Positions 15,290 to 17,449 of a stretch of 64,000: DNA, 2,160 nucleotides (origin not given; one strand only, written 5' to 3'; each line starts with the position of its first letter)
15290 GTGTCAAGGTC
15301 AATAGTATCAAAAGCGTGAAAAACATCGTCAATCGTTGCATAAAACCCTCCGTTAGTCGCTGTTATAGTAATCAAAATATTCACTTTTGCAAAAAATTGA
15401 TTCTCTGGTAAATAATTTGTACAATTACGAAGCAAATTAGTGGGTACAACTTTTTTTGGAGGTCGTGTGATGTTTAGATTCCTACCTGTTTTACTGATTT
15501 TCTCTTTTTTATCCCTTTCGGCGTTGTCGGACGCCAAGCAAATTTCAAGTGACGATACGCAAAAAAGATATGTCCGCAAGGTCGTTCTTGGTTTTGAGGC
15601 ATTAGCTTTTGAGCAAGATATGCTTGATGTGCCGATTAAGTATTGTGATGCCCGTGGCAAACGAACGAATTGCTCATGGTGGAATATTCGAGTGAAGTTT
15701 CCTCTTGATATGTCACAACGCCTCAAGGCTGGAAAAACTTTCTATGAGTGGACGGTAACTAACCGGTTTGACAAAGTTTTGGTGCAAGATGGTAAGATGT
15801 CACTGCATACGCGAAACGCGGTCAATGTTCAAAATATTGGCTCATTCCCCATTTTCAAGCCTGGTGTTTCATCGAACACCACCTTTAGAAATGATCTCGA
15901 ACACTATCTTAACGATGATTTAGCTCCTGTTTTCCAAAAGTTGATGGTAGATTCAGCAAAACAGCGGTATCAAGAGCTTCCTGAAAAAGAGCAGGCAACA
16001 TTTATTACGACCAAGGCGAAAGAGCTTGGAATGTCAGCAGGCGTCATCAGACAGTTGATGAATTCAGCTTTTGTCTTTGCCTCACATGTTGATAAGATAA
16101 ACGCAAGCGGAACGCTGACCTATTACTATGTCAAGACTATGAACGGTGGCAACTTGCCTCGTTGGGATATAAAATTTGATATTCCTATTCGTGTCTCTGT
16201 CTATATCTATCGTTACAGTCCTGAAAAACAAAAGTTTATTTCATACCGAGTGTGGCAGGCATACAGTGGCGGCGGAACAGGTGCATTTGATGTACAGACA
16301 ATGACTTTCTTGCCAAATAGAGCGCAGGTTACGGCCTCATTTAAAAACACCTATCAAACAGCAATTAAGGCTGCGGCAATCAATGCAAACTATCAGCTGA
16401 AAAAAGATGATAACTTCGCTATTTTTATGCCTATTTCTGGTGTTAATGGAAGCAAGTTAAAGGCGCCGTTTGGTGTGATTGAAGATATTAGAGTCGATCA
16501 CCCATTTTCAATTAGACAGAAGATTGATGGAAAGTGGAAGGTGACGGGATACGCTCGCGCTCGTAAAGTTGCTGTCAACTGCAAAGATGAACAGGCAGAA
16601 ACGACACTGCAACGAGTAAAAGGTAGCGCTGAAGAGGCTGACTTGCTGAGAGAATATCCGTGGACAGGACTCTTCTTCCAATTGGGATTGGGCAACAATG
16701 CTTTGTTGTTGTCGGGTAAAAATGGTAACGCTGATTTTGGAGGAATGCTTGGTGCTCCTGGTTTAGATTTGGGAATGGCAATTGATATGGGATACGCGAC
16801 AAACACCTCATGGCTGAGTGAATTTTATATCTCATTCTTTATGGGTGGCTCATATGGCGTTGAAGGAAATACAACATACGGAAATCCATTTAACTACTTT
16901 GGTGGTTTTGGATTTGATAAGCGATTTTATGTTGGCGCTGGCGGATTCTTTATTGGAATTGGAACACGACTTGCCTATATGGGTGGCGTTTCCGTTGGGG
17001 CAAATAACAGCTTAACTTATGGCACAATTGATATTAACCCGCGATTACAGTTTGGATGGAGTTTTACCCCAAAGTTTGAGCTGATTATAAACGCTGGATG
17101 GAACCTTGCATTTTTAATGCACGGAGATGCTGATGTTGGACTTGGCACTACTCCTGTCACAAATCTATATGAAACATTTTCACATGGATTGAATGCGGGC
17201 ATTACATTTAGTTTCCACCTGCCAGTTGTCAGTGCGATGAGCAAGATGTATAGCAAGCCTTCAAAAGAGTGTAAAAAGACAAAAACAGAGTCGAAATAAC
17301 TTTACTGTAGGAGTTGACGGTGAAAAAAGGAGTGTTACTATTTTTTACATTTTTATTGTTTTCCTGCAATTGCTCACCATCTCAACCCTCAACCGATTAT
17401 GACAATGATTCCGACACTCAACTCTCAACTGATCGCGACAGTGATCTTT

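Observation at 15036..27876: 12.5-kb island of exported proteins built from intra-window paralogous modules around a 1450-aa TSP3/LVIVD/Myxo-Cys mosaic protein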

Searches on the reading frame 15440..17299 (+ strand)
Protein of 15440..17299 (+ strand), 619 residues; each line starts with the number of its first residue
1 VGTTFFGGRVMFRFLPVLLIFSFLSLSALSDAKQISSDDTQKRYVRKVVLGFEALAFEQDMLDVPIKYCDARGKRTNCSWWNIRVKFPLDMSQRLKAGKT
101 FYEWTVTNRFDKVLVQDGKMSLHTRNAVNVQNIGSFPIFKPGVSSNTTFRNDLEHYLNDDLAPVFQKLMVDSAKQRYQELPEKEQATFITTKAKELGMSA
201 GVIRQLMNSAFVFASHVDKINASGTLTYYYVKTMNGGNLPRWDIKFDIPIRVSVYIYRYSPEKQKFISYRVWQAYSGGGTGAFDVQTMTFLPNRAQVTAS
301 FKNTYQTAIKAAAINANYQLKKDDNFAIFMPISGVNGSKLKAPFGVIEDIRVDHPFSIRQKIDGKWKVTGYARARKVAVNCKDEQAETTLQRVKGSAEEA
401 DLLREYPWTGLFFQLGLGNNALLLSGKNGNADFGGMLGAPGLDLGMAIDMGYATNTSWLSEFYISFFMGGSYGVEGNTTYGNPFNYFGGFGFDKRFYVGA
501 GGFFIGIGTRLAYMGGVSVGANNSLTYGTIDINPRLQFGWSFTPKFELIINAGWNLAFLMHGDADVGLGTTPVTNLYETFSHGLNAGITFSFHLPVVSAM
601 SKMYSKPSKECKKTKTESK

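Call 3: search_protein_families(library=pfam, proteins=[window:15440-17299:+], max_evalue=0.1)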
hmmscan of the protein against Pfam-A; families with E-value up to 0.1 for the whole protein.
window:15440-17299:+ (619 aa): 1 family
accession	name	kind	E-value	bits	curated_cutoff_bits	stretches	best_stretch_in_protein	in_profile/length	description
PF19454.4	DUF5992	-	0.019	15.4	23.8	1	277-319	45-87/106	Family of unknown function (DUF5992)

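Call 4: search_protein_families(library=ncbifam, proteins=[window:15440-17299:+], max_evalue=0.1)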
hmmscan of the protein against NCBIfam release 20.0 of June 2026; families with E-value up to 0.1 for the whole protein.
window:15440-17299:+ (619 aa): 0 families

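Call 41: find_homologous_proteins(query=window:15470-17299:+, max_evalue=0.001)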
Query window:15470-17299:+ (609 aa): 104 proteins with E <= 0.001 among 8000 candidates.
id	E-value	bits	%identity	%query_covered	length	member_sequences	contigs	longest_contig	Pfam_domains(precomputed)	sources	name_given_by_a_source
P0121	0.0e+0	1406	100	100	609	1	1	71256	-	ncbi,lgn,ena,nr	ncbi:hypothetical protein KAH37_03830 [bacterium]|nr:hypothetical protein [bacterium]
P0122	0.0e+0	1232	88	100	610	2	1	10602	-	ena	-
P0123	6.2e-290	981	68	99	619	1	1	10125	-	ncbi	-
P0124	1.5e-177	610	47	99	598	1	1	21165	-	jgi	-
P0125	3.4e-175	602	47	99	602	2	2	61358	-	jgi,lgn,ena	-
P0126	6.7e-171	588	45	100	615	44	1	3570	-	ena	-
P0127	2.3e-169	583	45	99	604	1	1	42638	-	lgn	-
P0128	3.8e-169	582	46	98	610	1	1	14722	-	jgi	jgi:hypothetical protein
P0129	6.1e-169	581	46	98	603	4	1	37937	-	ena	-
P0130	1.6e-168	580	45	99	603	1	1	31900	-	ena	-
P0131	5.5e-167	575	45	97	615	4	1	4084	-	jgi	jgi:hypothetical protein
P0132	1.3e-166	574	46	99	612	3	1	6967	-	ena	-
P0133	9.3e-166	571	45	96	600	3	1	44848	-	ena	-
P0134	1.4e-165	570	46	98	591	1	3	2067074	-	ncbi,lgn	ncbi:MAG: hypothetical protein ACOX2F_00645 [bacterium]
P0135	5.9e-165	568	45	100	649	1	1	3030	-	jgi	jgi:hypothetical protein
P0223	9.5e-77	277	31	97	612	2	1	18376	-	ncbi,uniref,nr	ncbi:hypothetical protein [Desulfurobacterium indicum]|uniref:Uncharacterized protein n=1 Tax=Desulf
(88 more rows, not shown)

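Call 42: find_encoding_contigs(protein=P0223, flank=8000, max_places=2)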
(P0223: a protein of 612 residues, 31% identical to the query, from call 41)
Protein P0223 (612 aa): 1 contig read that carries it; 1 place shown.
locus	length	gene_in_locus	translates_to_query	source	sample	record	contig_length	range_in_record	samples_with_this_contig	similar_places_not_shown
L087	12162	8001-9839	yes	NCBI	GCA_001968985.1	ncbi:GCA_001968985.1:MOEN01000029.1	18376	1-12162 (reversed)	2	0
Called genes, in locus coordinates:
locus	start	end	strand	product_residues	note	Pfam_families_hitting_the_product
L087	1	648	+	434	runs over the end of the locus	PF01964:ThiC_Rad_SAM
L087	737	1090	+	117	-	PF02410:RsfS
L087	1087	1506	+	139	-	PF02590:SPOUT_MTase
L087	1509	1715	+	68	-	-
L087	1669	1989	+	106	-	PF08378:NERD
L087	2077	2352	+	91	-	-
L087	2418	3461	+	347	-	-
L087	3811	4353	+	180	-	PF11873:Mltc_N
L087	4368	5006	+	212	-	PF01464:SLT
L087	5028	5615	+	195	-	PF02169:LPP20 (weak)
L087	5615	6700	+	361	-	-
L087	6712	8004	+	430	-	PF08308:PEGA (weak)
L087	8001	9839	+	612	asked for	-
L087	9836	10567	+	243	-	PF04773:FecR (weak)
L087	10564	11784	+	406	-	PF19672:DUF6175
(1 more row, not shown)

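Call 43: find_encoding_contigs(protein=P0134, flank=10000, max_places=2)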
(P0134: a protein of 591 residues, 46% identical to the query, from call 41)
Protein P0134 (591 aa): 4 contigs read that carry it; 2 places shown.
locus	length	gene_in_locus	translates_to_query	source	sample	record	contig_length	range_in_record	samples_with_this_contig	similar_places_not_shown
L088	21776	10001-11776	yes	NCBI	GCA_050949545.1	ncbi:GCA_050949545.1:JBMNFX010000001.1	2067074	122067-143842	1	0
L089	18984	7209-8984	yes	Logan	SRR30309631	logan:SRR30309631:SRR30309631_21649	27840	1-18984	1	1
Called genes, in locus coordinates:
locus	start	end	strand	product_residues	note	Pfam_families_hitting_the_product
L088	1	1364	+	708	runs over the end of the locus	-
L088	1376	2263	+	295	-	PF12146:Hydrolase_4, PF00561:Abhydrolase_1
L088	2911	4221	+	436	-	PF05697:Trigger_N, PF00254:FKBP_C, PF05698:Trigger_C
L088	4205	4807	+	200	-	PF00574:CLP_protease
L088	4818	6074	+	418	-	PF06689:zf-C4_ClpX, PF00493:MCM (weak), PF05496:RuvB_N (weak), PF07724:AAA_2, PF13401:AAA_22 (weak), PF00004:AAA, PF07728:AAA_5 (weak), PF10431:ClpB_D2-small, +1 more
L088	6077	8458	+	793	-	PF02190:LON_substr_bdg, PF00004:AAA, PF07728:AAA_5 (weak), PF22667:Lon_lid, PF05362:Lon_C, PF13541:ChlI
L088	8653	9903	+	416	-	PF07498:Rho_N, PF07497:Rho_RNA_bind, PF00006:ATP-synt_ab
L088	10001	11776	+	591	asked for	-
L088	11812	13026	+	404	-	PF19672:DUF6175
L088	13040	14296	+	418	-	-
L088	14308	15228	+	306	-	PF03783:CsgG (weak)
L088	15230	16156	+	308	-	PF01180:DHO_dh, PF01207:Dus (faint), PF00977:His_biosynth (faint), PF03060:NMO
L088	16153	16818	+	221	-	PF01551:Peptidase_M23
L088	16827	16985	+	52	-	PF13366:PDDEXK_3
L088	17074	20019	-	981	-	PF08479:POTRA_2 (faint), PF07244:POTRA, PF10437:Lip_prot_lig_C (faint), PF01103:Omp85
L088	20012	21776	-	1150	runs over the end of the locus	PF04357:TamB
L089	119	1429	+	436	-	PF05697:Trigger_N, PF00254:FKBP_C, PF05698:Trigger_C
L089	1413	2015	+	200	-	PF00574:CLP_protease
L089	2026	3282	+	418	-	PF06689:zf-C4_ClpX, PF00493:MCM (weak), PF05496:RuvB_N (weak), PF07724:AAA_2, PF13401:AAA_22 (weak), PF00004:AAA, PF07728:AAA_5 (weak), PF10431:ClpB_D2-small, +1 more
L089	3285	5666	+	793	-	PF02190:LON_substr_bdg, PF00004:AAA, PF07728:AAA_5 (weak), PF22667:Lon_lid, PF05362:Lon_C, PF13541:ChlI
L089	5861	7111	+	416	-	PF07498:Rho_N, PF07497:Rho_RNA_bind, PF00006:ATP-synt_ab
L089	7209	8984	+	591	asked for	-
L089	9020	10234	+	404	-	PF19672:DUF6175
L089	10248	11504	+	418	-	-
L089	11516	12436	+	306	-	PF03783:CsgG (weak)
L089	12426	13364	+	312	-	PF01207:Dus (faint), PF01180:DHO_dh, PF03060:NMO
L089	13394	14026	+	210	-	PF01551:Peptidase_M23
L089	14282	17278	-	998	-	PF08479:POTRA_2 (faint), PF07244:POTRA, PF10437:Lip_prot_lig_C (faint), PF01103:Omp85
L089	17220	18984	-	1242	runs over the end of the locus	PF04357:TamB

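Call 59: find_encoding_contigs(protein=P0122, flank=10000, max_places=3)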
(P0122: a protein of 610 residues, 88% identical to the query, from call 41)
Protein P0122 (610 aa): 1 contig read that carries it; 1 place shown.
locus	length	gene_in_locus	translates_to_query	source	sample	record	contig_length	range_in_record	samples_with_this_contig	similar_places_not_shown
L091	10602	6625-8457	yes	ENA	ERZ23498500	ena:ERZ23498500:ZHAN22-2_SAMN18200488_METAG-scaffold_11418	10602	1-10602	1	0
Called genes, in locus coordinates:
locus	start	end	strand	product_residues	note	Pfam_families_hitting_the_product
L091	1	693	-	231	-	?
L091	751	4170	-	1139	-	PF00211:Guanylate_cyc (weak), PF13191:AAA_16, PF00515:TPR_1 (faint), PF07719:TPR_2 (faint), PF13424:TPR_12 (weak)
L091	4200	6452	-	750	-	PF13231:PMT_2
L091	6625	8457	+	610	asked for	-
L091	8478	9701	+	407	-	PF19672:DUF6175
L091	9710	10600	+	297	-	?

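Call 60: find_encoding_contigs(protein=P0123, flank=10000, max_places=3)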
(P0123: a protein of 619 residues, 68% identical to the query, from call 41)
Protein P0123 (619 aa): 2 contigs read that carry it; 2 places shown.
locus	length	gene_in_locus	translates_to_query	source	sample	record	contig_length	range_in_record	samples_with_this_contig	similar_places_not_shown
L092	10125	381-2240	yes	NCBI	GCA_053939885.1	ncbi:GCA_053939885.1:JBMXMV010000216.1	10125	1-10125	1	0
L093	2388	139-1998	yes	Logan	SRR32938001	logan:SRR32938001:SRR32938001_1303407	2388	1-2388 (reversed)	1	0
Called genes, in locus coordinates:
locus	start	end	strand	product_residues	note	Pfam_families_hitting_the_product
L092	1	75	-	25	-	?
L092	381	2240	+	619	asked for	-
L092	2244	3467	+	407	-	PF19672:DUF6175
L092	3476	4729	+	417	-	-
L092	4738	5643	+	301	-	PF03783:CsgG, PF08238:Sel1 (weak)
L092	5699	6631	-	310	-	PF14238:DUF4340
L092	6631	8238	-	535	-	PF23357:DUF7088, PF09822:ABC_transp_aux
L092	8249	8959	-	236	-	PF01061:ABC2_membrane (weak), PF13346:ABC2_membrane_5, PF12730:ABC2_membrane_4 (faint), PF12679:ABC2_membrane_2, PF12698:ABC2_membrane_3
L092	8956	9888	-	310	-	PF00005:ABC_tran, PF13304:AAA_21 (weak)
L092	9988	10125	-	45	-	?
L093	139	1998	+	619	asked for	-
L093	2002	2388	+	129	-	?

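Call 86: search_solved_structures(query=A5, max_evalue=1)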
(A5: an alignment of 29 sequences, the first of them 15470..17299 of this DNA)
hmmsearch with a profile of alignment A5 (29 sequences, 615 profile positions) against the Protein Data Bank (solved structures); distinct sequences matched with E-value up to 1: 3.
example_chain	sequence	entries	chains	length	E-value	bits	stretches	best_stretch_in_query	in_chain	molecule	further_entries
5dot_A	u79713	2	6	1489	0.29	12.8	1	470-536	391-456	Carbamoyl-phosphate synthase [ammonia], mitochondrial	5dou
6uel_A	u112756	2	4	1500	0.29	12.8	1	470-536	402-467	Carbamoyl-phosphate synthase [ammonia], mitochondrial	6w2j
5eo2_A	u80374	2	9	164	0.46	12.1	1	206-300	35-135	thioesterase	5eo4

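Call 95: predict_structure(alignment_id=A5)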
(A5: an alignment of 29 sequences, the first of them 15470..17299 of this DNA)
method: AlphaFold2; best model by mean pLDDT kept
length: 609 residues; sequences in the alignment: 29
mean_pLDDT: 82.5   pTM: 0.81
mean pLDDT of the five models: 82.5, 81.6, 81.4, 80.7, 79.1
residues with pLDDT >= 90: 287; 70-90: 205; 50-70: 80; < 50: 37
segments of 3 or more residues with pLDDT < 50: 1-6, 8-32, 161-166
pLDDT, mean of each block of 10 residues (from residue 1): 45 37 31 62 88 94 83 90 91 84 70 69 69 90 92 73 50 60 60 65 92 92 83 92 91 86 83 79 90 93 93 87 92 89 94 87 92 79 92 92 94 82 80 94 92 95 75 89 92 95 89 87 95 95 93 82 84 92 88 85 72
secondary structure, 60 per line:
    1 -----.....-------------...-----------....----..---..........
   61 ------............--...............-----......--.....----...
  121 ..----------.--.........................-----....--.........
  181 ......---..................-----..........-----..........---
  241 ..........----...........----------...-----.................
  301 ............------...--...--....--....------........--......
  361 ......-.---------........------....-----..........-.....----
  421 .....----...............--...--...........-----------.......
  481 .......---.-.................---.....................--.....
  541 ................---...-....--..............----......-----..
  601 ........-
elements in order: H6-10 E38-41 E51-60 E67-78 H81-95 E101-106 E109-113 E118-122 H136-160 H166-169 H172-186 H190-199 E200-207 E213-222 E228-237 E241-250 E255-265 E276-278 H284-312 E319-321 E324-326 E329-332 E345-352 E355-366 E378-385 E392-395 E401-410 E412-416 E421-425 E430-439 H440-444 E452-462 E474-487 E493-509 E513-533 E536-556 E560-562 E570-583 H588-593 H599-608

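Call 111: list_cluster_members(proteins=[P0121, P0225, P0100])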
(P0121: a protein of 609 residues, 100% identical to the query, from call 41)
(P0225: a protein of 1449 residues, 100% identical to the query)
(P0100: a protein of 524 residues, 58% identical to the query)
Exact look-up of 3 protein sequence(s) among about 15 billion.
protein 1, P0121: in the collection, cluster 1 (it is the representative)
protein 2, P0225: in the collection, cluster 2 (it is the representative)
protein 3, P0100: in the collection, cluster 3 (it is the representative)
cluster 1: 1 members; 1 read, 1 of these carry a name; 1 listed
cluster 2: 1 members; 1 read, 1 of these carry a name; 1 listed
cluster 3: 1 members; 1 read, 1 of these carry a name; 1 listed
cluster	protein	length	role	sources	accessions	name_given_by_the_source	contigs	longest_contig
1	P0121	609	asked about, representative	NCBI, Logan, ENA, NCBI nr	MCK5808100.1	hypothetical protein KAH37_03830 [bacterium] | hypothetical protein [bacterium]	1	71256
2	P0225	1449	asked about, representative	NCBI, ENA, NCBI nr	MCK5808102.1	thrombospondin type 3 repeat-containing protein [bacterium]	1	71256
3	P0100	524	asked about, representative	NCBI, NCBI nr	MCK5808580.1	hypothetical protein KAH37_06320 [bacterium] | hypothetical protein [bacterium]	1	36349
